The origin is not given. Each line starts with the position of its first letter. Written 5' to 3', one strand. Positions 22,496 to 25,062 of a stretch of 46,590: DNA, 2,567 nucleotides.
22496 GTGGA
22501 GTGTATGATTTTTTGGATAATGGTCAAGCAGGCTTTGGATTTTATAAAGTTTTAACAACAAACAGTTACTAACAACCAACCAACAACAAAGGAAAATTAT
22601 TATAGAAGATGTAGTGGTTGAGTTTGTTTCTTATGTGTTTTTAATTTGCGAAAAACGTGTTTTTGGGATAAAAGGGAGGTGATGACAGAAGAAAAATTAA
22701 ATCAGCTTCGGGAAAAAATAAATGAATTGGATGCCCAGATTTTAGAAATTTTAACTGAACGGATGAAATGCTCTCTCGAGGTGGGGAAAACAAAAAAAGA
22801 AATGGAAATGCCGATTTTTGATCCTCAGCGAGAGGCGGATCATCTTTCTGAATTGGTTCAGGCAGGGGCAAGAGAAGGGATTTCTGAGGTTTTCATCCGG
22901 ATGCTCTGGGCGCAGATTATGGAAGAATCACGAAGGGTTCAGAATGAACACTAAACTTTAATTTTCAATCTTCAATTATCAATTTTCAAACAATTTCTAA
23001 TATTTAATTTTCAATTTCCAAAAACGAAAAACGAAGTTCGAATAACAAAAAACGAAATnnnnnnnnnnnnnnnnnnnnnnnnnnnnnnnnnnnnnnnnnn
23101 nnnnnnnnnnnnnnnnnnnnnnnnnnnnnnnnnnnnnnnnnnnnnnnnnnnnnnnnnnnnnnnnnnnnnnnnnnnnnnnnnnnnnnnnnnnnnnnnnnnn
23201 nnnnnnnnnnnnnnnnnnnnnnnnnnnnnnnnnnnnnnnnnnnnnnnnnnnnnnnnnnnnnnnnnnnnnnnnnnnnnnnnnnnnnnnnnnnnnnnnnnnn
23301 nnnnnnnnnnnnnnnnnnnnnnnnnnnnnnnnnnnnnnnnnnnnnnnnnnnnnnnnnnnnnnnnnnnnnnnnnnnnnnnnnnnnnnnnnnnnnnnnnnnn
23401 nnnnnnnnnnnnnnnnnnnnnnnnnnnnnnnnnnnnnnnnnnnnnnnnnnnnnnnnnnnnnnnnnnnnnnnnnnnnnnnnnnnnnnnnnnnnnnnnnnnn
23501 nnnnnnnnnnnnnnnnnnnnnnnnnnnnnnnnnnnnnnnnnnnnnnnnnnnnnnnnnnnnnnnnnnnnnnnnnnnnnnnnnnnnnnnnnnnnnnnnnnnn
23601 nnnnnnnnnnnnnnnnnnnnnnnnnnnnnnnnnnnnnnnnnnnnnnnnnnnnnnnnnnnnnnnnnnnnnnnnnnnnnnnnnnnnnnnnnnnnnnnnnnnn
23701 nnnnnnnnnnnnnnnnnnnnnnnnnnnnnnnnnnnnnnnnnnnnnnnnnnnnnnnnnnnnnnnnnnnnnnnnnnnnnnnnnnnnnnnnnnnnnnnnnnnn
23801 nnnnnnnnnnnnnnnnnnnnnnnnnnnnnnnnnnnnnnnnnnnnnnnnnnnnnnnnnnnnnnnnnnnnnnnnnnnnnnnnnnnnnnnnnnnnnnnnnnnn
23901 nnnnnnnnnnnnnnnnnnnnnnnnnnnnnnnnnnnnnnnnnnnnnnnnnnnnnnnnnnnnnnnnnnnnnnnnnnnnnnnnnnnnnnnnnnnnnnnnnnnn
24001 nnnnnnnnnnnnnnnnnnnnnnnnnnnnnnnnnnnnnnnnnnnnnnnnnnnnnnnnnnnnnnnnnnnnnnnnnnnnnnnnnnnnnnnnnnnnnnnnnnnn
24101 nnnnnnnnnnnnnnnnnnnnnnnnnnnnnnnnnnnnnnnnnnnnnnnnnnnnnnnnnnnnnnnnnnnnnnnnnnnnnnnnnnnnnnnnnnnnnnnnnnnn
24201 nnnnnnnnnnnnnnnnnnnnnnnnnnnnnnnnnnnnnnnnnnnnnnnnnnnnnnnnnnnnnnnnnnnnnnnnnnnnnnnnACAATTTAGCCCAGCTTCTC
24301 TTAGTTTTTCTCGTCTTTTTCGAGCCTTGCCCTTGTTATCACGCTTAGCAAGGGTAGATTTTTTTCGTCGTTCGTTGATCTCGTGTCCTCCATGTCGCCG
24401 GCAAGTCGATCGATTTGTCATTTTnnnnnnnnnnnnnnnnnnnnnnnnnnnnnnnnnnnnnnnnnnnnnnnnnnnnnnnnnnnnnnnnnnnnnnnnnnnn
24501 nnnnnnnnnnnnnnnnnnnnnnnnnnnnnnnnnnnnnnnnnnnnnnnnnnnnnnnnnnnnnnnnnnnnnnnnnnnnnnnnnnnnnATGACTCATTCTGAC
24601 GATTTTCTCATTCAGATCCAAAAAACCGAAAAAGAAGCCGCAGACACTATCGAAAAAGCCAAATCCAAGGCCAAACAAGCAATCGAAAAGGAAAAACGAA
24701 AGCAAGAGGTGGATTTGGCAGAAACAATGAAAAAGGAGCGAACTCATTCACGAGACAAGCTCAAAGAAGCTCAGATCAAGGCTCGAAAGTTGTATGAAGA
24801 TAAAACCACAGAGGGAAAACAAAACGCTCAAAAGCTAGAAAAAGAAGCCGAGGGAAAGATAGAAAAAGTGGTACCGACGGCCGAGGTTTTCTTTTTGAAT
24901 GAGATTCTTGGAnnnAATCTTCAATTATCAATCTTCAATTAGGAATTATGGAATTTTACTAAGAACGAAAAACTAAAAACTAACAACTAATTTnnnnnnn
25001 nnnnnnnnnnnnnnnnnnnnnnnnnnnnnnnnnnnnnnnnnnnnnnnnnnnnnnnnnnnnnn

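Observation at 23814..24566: Heavily eroded, truncated sufB pseudogene directly after an intact sufC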

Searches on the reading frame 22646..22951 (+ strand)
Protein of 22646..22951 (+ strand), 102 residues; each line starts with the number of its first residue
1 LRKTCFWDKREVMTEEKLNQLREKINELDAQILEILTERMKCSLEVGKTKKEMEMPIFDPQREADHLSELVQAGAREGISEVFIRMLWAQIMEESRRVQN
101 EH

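Call 24: search_protein_families(library=pfam, proteins=[window:22646-22951:+], max_evalue=1)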
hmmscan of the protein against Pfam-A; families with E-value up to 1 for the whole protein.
window:22646-22951:+ (102 aa): 7 families
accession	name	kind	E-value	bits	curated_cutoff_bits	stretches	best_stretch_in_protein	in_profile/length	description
PF01817.26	CM_2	-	3.3e-23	82.1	27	1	21-99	1-79/80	Chorismate mutase type II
PF08738.15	Gon7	-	0.001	19.6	25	1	13-47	57-91/107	Gon7 family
PF10018.14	Med4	-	0.034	14.3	26.9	1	15-50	28-63/190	Vitamin-D-receptor interacting Mediator subunit 4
PF18476.7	PIN_8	-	0.055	13.8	26.1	1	7-100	84-164/227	PIN like domain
PF12841.12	YvrJ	-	0.18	11.9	29.5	1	15-29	20-34/36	YvrJ protein family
PF22757.1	GeBP-like_C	-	0.34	11.3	27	0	12-45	28-61/68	Glabrous-enhancer-binding protein-like family, C-terminal domain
PF18210.6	Knl1_RWD_C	-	0.7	10.5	27.8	0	14-54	9-51/151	Knl1 RWD C-terminal domain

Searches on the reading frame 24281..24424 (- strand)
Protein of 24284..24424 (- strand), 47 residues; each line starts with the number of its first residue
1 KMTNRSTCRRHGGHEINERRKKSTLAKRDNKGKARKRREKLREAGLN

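Call 24: search_protein_families(library=pfam, proteins=[window:24284-24424:-], max_evalue=1)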
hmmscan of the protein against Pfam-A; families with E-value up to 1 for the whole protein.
window:24284-24424:- (47 aa): 0 families

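Call 38: search_protein_families(library=ncbifam, proteins=[window:24284-24424:-], max_evalue=0.01)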
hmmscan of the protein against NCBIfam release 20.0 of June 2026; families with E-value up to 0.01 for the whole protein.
window:24284-24424:- (47 aa): 0 families

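Call 51: find_homologous_proteins(query=window:24281-24421:-, max_evalue=0.001)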
Query seq(47 aa) (47 aa): 6 proteins with E <= 0.001 among 6 candidates.
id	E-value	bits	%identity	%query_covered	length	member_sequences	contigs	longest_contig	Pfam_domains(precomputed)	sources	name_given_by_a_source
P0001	5.1e-15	71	79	100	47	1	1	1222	-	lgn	-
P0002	3.0e-14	69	77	100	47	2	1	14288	-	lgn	-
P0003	4.1e-14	69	77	100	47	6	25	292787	-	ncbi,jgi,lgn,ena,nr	ncbi:hypothetical protein GW756_04035 [bacterium]|nr:hypothetical protein [bacterium] NCQ55229.1 hyp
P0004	1.1e-13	67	79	100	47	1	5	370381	-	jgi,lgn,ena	jgi:hypothetical protein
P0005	3.2e-13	66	74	100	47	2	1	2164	-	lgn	-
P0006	1.4e-12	64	74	100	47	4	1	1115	-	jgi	jgi:hypothetical protein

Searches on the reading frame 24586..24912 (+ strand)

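Call 24: search_protein_families(library=pfam, proteins=[window:24586-24912:+], max_evalue=1)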
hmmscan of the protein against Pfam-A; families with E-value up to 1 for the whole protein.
window:24586-24912:+ (109 aa): 2 families
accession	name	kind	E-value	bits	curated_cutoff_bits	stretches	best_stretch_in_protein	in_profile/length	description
PF00430.23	ATP-synt_B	-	0.064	13.8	28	1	46-99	47-100/132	ATP synthase B/B' CF(0)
PF15101.11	TERB2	-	0.7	10.2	27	1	14-99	113-197/207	Telomere-associated protein TERB2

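Call 38: search_protein_families(library=ncbifam, proteins=[window:24586-24912:+], max_evalue=0.01)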
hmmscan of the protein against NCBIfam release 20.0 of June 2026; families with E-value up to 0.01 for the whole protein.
window:24586-24912:+ (109 aa): 1 family
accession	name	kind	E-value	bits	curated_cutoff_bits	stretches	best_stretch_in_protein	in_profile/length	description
NF006256.0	PRK08404.1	equivalog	3.8e-05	23.8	107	1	6-100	3-86/103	V-type ATP synthase subunit H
